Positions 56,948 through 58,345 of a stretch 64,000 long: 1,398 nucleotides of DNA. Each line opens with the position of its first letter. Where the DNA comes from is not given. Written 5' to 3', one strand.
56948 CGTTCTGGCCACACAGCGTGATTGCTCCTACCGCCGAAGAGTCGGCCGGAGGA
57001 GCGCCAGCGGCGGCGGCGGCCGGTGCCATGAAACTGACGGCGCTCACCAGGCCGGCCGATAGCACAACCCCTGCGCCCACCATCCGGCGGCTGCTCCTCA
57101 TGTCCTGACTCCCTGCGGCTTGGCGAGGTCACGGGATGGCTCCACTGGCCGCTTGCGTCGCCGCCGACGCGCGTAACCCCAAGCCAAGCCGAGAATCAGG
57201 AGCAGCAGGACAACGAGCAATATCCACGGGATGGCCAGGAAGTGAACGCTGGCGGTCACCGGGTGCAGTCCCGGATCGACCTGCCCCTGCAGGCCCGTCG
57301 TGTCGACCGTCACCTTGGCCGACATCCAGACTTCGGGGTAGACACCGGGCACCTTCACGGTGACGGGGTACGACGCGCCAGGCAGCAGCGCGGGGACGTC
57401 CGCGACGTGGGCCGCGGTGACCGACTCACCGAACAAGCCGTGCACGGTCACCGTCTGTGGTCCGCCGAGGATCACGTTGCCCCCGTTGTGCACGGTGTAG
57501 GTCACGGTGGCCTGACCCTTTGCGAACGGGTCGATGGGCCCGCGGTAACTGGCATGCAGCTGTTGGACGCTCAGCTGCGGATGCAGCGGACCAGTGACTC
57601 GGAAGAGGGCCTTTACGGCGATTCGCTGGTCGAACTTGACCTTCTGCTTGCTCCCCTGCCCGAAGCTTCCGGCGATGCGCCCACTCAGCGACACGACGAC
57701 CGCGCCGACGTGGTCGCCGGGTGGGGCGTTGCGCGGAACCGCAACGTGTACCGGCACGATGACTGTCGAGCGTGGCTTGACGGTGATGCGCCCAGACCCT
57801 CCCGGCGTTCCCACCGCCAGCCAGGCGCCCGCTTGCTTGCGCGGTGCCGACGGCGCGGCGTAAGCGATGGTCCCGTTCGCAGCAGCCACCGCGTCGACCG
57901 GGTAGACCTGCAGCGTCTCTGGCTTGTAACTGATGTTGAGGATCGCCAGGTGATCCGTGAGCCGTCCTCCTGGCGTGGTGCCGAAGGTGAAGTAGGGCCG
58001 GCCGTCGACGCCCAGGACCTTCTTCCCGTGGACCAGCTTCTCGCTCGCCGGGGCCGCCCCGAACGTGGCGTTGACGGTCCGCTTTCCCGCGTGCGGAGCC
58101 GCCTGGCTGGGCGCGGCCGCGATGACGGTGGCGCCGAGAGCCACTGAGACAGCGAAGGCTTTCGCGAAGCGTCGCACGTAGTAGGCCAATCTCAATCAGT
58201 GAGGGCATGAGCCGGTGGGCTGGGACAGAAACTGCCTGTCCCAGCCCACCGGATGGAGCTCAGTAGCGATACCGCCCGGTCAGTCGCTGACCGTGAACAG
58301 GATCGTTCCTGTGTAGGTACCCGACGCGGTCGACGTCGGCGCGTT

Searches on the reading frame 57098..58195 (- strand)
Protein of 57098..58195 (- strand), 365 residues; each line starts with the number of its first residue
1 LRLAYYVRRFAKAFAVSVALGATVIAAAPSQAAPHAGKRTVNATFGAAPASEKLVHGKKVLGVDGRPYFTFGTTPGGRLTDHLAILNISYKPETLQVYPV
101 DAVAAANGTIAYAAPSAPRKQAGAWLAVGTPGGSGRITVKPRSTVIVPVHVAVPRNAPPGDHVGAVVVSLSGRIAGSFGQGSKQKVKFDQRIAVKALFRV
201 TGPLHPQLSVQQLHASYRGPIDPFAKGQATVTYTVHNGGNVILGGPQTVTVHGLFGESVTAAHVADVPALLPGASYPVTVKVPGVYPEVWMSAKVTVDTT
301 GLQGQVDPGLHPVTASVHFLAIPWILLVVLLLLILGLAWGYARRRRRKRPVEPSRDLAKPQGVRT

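Call 3: search_protein_families(library=pfam, proteins=[window:57098-58195:-], max_evalue=0.1)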
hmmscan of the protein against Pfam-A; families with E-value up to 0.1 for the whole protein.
window:57098-58195:- (365 aa): 4 families
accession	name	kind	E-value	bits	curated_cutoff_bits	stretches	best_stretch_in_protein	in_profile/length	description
PF06030.18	WxLIP_PGBD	-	2e-08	34.7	27.3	1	67-168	17-119/121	WxL Interacting Protein, peptidoglycan binding domain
PF14316.11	DUF4381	-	0.0014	19.4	27.2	1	312-350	9-47/145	Domain of unknown function (DUF4381)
PF07705.17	CARDB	-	0.017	15.7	22.7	1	207-299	3-85/101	CARDB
PF15102.11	TMEM154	-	0.097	12.9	30.3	0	319-353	66-100/153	TMEM154 protein family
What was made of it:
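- On WxL / Csc surface cluster: WxLIP_PGBD scores 34.7 bits against a cutoff of 27.3 for 57098-58195 (call 3).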

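Call 4: search_protein_families(library=ncbifam, proteins=[window:57098-58195:-], max_evalue=0.1)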
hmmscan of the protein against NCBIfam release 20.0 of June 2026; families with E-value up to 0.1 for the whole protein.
window:57098-58195:- (365 aa): 1 family
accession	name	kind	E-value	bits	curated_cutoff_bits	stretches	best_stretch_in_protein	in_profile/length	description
NF058595.1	invert_tail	domain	0.05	13.9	37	1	292-348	2-54/113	lipo-invert putative C-terminal anchoring domain-containing protein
